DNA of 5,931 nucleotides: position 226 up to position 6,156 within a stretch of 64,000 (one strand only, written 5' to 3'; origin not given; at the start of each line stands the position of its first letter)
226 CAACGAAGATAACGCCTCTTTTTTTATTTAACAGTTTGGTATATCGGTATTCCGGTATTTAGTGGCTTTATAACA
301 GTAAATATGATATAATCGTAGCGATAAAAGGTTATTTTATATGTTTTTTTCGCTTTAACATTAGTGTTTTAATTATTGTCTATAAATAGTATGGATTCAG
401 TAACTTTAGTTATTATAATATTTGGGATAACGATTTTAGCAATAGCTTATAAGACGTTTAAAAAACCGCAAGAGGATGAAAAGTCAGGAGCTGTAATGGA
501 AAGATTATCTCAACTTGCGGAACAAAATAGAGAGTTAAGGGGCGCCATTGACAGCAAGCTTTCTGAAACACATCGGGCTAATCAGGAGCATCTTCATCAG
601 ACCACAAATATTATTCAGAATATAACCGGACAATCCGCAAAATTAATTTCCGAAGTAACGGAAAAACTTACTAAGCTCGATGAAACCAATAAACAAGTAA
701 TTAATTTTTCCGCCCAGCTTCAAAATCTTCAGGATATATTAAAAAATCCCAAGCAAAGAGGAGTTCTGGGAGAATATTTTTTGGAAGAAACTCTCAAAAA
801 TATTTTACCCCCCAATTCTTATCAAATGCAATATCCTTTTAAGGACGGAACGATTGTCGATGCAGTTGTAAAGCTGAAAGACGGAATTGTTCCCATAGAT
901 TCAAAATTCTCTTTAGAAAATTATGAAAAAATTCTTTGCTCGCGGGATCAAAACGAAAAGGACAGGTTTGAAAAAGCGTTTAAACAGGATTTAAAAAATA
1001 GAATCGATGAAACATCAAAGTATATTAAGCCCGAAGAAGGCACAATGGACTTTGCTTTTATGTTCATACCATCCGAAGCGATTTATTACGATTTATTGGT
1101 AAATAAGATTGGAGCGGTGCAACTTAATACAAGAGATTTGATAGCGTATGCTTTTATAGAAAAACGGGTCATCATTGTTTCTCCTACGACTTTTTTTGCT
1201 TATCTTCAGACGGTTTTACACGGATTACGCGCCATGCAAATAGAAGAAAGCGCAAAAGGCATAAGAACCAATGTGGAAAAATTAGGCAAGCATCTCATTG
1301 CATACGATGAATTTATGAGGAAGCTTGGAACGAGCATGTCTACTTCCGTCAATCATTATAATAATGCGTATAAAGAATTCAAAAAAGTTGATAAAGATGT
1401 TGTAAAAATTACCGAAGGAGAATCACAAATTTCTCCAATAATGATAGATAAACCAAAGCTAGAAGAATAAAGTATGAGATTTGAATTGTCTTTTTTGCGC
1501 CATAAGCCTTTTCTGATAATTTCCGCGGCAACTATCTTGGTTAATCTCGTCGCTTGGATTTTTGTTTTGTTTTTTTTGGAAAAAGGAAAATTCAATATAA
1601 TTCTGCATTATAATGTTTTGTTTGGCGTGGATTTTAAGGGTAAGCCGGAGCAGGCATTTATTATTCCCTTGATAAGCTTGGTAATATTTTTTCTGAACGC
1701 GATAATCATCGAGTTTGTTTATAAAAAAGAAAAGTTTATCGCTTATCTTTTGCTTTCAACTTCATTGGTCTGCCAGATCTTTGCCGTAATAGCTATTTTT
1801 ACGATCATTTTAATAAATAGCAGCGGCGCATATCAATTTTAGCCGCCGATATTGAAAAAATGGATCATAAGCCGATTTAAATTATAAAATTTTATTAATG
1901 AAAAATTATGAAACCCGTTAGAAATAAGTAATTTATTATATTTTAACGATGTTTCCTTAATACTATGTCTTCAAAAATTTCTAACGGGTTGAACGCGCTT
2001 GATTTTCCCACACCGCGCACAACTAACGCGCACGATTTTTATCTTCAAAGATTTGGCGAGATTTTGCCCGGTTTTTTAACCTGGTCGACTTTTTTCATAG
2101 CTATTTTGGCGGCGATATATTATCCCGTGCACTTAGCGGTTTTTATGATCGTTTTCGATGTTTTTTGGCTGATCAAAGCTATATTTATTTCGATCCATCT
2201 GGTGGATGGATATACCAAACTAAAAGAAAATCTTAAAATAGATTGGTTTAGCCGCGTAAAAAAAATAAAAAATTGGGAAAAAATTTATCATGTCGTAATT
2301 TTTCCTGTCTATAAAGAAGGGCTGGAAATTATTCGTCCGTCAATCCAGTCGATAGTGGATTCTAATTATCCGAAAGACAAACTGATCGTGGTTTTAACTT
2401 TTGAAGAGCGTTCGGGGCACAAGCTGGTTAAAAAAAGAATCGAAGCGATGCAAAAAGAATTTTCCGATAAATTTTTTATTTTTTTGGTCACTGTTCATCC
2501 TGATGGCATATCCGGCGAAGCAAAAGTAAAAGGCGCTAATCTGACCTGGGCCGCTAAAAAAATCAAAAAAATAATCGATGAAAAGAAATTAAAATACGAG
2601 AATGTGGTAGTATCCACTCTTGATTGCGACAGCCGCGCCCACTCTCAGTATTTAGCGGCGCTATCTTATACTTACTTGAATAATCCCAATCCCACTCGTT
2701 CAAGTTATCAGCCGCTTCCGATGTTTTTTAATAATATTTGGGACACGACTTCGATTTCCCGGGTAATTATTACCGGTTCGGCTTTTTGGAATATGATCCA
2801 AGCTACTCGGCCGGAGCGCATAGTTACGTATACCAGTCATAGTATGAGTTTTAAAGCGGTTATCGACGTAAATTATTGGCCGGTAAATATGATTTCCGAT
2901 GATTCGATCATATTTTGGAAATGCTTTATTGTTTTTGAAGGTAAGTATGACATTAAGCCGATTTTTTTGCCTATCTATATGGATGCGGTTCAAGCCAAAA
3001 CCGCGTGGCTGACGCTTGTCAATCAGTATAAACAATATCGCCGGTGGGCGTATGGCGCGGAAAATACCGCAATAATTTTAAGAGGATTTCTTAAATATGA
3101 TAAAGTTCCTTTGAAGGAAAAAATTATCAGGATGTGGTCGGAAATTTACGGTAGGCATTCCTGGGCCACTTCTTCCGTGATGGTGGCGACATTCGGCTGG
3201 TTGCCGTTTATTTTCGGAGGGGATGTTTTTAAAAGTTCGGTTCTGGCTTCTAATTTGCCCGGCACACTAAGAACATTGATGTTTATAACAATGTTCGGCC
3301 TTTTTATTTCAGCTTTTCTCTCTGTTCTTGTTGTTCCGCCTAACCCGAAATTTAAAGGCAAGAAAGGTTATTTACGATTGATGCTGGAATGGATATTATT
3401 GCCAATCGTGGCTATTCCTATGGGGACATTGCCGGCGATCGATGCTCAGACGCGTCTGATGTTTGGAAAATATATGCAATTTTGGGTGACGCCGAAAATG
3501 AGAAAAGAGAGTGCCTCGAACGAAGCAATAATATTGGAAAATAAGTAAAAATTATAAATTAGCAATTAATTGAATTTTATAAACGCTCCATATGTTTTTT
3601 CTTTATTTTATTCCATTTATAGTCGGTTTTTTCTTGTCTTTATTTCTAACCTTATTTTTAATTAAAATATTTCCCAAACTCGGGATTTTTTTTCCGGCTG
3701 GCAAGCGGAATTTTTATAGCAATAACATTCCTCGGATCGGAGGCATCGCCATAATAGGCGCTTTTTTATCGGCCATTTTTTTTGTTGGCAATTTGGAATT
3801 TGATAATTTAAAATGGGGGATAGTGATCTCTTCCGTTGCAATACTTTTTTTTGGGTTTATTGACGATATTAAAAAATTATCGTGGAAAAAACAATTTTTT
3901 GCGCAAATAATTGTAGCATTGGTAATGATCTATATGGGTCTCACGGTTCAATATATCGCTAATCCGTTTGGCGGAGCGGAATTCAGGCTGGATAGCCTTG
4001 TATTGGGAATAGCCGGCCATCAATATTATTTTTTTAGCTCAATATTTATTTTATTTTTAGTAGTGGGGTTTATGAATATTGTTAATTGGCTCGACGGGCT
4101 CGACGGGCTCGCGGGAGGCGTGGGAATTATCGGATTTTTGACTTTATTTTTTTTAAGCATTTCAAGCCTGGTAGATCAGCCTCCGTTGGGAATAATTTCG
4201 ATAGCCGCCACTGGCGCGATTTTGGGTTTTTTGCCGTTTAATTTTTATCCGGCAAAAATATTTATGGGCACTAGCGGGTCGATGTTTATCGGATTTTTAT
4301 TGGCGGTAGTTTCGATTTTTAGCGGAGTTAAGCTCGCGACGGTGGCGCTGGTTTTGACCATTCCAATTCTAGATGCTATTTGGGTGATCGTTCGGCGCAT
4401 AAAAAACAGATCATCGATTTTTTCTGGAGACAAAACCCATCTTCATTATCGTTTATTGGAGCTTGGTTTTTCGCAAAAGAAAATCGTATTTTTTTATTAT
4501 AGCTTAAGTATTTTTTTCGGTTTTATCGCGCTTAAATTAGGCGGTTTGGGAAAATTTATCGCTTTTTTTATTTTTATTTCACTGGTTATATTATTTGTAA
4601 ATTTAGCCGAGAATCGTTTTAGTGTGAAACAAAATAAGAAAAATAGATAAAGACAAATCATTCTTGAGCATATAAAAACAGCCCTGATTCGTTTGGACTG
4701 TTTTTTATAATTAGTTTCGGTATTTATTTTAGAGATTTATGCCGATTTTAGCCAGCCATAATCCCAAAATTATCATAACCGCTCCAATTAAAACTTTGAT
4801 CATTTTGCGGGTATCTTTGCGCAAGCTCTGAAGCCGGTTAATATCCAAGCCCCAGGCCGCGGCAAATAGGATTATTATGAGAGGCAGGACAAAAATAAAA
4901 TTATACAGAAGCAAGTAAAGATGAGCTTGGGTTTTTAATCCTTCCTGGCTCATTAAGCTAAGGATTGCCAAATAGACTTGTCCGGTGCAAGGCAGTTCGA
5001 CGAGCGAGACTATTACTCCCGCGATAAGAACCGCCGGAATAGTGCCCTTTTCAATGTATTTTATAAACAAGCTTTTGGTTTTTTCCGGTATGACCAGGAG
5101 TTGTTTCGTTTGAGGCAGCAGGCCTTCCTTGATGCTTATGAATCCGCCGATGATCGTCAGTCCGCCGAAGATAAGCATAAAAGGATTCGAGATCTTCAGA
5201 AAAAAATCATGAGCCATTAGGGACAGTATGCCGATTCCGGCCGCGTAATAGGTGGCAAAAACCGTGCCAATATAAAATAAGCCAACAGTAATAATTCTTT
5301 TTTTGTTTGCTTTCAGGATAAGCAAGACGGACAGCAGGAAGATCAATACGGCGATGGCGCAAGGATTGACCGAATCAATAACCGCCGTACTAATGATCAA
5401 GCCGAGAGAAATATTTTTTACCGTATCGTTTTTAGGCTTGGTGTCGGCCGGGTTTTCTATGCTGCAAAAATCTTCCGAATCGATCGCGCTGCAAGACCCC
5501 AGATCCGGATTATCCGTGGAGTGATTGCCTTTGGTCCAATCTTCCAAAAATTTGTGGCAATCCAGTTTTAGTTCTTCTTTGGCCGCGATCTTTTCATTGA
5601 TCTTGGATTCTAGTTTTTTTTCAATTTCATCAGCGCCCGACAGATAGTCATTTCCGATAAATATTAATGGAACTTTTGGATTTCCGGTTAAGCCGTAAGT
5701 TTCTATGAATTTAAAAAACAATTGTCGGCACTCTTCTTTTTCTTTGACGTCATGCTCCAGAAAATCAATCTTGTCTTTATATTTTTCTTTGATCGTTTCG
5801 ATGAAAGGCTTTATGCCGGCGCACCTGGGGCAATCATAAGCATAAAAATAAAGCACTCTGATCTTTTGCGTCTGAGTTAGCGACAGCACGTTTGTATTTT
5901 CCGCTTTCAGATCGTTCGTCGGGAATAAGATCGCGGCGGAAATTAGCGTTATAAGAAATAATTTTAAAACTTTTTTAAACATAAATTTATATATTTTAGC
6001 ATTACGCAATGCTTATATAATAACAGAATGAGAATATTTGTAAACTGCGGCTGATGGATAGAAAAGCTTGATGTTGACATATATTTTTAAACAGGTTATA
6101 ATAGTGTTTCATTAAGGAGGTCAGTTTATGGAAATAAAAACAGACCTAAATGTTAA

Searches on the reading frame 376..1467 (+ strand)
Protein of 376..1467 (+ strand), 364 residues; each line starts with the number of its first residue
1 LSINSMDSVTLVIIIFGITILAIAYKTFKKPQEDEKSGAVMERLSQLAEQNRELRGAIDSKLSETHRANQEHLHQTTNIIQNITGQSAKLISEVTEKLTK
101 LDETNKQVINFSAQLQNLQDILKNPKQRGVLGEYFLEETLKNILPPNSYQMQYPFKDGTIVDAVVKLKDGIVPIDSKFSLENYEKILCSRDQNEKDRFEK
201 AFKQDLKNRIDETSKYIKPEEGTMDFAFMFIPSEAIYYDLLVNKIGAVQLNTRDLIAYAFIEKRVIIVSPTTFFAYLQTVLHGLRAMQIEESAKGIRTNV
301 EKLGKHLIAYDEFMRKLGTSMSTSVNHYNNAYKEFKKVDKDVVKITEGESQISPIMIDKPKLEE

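Call 17: search_protein_families(library=pfam, proteins=[window:376-1467:+], max_evalue=0.0001)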
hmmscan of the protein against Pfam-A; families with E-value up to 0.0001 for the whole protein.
window:376-1467:+ (364 aa): 1 family
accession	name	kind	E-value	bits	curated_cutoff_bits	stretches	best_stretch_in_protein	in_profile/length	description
PF02646.22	RmuC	-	1.6e-53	182.2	26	1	61-340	2-272/291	RmuC family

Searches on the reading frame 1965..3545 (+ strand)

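Call 17: search_protein_families(library=pfam, proteins=[window:1965-3545:+], max_evalue=0.0001)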
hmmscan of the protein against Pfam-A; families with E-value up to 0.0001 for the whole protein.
window:1965-3545:+ (527 aa): 1 family
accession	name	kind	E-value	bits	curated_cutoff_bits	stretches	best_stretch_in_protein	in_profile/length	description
PF13632.12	Glyco_trans_2_3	-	2.8e-05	24.5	27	1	216-415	2-153/198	Glycosyl transferase family group 2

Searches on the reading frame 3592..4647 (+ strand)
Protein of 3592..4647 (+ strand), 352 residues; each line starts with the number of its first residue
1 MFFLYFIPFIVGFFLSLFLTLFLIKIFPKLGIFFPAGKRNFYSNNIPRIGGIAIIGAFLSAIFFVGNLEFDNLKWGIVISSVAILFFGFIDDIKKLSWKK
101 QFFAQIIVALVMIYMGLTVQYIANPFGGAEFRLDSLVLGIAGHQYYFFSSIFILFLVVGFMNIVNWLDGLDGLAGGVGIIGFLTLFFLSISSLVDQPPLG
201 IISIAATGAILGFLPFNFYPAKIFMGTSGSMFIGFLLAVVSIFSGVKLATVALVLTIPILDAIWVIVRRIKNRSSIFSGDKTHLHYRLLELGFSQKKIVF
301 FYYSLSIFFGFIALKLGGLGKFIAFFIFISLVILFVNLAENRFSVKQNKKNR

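Call 17: search_protein_families(library=pfam, proteins=[window:3592-4647:+], max_evalue=0.0001)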
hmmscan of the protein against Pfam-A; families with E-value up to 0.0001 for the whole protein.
window:3592-4647:+ (352 aa): 1 family
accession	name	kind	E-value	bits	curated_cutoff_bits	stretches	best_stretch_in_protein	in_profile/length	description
PF00953.26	Glycos_transf_4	-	8.6e-38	130.3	27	1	75-244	2-159/160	Glycosyl transferase family 4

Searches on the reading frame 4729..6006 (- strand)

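Call 17: search_protein_families(library=pfam, proteins=[window:4729-6006:-], max_evalue=0.0001)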
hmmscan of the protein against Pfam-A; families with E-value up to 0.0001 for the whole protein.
window:4729-6006:- (425 aa): 2 families
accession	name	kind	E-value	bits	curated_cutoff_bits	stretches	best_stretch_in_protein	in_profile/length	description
PF11139.14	SfLAP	-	1.5e-10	41.3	35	1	205-423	2-212/213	Sap, sulfolipid-1-addressing protein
PF00085.26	Thioredoxin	-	2.8e-07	30.9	23.5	1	43-93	14-64/103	Thioredoxin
